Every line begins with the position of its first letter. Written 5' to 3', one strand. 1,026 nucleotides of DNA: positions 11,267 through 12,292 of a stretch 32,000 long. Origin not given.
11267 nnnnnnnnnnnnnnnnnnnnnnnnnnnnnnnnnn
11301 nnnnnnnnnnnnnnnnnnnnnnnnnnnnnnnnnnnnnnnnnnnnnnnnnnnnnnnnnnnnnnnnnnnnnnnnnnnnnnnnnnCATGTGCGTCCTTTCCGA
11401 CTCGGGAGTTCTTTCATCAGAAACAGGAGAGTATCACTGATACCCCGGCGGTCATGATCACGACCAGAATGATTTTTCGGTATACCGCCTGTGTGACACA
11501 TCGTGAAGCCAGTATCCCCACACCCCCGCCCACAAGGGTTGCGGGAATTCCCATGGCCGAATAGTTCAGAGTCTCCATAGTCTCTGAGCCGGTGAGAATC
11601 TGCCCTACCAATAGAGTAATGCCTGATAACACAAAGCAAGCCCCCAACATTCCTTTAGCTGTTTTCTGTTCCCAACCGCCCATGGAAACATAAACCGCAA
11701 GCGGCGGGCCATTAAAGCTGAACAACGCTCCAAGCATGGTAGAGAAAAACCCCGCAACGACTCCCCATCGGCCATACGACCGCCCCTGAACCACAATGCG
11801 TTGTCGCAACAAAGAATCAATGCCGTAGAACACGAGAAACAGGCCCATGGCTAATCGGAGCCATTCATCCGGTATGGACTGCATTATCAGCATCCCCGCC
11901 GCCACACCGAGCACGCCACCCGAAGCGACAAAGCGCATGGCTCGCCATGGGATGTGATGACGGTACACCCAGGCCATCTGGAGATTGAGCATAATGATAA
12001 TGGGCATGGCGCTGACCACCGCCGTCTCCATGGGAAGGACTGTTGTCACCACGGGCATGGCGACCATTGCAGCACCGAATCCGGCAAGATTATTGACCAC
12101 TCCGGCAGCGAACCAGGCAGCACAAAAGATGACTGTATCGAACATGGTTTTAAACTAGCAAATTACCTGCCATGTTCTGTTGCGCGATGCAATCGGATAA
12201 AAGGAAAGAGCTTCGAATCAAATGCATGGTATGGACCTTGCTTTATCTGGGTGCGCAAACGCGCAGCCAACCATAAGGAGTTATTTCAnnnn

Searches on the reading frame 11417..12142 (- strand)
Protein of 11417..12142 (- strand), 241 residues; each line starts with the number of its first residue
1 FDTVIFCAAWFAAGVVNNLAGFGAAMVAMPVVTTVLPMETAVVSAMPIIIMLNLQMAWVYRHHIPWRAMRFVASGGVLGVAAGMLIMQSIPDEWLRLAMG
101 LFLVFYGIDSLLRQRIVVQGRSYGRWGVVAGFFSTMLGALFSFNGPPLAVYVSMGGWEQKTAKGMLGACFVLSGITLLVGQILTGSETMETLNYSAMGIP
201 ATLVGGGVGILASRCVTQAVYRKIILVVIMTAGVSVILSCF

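Call 6: search_protein_families(library=pfam, proteins=[window:11417-12142:-], max_evalue=0.001)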
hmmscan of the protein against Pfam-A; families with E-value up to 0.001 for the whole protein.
window:11417-12142:- (241 aa): 1 family
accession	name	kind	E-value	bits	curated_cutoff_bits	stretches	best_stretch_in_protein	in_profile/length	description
PF01925.25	TauE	-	7.5e-33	114.6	32.6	1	7-235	2-236/237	Sulfite exporter TauE/SafE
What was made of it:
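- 11417..12145 (-): TauE/SafE-family anion (sulfite) exporter, divergent neighbour. A sigma54-type site lies at 12172-12157. Pfam (call 6).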
